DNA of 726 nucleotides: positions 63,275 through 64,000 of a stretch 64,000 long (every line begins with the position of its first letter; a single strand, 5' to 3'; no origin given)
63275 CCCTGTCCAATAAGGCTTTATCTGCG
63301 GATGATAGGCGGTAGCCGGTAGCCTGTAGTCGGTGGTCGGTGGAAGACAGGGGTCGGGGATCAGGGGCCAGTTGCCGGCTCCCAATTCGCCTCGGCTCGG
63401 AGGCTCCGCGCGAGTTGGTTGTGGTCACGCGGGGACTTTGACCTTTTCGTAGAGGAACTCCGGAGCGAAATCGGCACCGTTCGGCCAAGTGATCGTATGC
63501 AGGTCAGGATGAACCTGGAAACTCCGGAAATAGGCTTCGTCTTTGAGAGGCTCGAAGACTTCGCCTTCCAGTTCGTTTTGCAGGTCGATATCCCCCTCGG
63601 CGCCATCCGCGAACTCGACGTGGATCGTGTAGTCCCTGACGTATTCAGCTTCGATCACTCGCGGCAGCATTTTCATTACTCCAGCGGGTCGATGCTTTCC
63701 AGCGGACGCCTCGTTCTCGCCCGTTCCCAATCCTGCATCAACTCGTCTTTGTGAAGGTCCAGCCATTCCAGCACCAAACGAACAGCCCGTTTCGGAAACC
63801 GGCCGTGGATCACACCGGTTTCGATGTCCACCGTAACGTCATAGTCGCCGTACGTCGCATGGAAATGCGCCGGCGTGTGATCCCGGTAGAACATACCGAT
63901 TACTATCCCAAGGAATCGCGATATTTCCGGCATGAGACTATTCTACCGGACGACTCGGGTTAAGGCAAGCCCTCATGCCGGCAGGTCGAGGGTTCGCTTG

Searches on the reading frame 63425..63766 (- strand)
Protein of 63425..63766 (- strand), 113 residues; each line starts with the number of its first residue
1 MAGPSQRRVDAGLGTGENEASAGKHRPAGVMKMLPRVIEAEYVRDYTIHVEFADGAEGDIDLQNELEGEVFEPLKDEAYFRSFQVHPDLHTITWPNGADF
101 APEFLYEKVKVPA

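Call 42: search_protein_families(library=pfam, proteins=[window:63425-63766:-], max_evalue=0.01)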
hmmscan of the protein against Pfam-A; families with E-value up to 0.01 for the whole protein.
window:63425-63766:- (113 aa): 1 family
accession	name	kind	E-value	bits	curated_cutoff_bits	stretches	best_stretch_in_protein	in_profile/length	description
PF10387.14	DUF2442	-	1.6e-14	54.3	23.9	1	37-109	1-70/72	Protein of unknown function (DUF2442)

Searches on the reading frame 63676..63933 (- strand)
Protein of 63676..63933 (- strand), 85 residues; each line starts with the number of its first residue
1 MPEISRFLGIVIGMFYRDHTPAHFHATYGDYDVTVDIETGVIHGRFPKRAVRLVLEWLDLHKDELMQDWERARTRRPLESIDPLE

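Call 42: search_protein_families(library=pfam, proteins=[window:63676-63933:-], max_evalue=0.01)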
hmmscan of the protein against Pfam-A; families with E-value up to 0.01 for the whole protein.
window:63676-63933:- (85 aa): 1 family
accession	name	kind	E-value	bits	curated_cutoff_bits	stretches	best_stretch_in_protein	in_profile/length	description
PF13711.11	DUF4160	-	5.4e-20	71.8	23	1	9-70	1-65/65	Domain of unknown function (DUF4160)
